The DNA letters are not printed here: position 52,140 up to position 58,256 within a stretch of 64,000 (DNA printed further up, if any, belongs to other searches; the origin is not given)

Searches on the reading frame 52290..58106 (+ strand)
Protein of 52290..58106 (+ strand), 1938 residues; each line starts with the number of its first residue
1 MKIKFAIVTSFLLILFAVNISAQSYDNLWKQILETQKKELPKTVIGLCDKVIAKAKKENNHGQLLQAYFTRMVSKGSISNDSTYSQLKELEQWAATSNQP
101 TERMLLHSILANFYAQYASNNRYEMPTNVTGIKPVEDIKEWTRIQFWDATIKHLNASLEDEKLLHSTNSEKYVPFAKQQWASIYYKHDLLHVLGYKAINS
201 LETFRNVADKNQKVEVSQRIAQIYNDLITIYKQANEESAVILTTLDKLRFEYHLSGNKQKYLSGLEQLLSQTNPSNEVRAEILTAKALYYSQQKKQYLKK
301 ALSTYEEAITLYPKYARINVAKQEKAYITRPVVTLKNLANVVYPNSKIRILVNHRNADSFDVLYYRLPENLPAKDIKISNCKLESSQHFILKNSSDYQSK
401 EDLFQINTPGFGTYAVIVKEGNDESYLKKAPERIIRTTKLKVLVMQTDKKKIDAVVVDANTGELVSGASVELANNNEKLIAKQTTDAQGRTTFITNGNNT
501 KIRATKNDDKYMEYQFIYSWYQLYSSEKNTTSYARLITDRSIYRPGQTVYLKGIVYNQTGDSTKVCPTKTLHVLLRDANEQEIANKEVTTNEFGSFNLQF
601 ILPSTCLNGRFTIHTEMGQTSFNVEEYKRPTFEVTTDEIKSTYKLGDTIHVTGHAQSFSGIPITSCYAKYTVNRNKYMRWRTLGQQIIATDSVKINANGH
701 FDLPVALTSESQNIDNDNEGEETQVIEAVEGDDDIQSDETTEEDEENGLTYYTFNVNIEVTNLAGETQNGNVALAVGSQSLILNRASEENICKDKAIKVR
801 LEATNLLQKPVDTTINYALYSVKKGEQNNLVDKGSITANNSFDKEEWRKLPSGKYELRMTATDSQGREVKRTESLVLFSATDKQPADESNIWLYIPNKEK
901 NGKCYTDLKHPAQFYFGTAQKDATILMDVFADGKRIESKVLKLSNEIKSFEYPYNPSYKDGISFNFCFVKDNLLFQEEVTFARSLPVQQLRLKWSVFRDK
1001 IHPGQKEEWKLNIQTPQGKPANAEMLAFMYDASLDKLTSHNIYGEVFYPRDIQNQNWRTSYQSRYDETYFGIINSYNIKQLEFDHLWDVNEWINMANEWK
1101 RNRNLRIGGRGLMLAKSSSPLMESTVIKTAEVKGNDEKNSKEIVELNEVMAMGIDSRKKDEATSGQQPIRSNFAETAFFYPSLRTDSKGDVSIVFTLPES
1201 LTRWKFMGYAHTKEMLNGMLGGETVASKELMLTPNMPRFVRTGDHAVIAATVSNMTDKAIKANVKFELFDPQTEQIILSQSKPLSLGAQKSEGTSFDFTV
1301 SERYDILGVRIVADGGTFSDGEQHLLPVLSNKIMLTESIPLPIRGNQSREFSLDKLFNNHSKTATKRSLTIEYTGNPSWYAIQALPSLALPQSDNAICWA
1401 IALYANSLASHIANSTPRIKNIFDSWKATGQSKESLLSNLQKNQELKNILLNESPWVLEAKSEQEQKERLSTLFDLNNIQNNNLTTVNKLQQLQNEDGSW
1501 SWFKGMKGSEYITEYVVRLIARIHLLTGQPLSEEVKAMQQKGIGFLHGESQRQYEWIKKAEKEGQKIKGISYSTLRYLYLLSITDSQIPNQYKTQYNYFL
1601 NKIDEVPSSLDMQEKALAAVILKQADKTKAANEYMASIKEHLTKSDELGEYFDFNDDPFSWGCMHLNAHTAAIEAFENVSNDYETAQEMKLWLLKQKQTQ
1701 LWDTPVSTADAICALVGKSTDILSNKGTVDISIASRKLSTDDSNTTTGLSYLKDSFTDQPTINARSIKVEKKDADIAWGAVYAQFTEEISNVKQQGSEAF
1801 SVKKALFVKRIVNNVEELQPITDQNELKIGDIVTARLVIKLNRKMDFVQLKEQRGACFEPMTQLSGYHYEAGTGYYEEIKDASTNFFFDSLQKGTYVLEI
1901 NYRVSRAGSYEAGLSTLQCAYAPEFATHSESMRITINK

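Call 54: search_protein_families(library=pfam, proteins=[window:52290-58106:+])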
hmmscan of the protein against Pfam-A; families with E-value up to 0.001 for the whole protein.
window:52290-58106:+ (1938 aa): 5 families
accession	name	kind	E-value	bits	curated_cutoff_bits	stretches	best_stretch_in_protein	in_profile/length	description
PF17973.7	bMG10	-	2.8e-26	92.7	26.2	1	1800-1924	2-131/131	Bacterial Alpha-2-macroglobulin MG10 domain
PF00207.28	A2M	-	1e-20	73.8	21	1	1176-1265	1-91/92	Alpha-2-macroglobulin family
PF01835.25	MG2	-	2e-16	60.6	32.8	1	536-620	4-92/96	MG2 domain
PF11974.14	bMG3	-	1.6e-07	31.7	34.9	1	444-499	7-62/103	Bacterial alpha-2-macroglobulin MG3 domain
PF13620.12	CarboxypepD_reg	-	4.7e-05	24.1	32.3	0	454-493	4-42/82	Carboxypeptidase regulatory-like domain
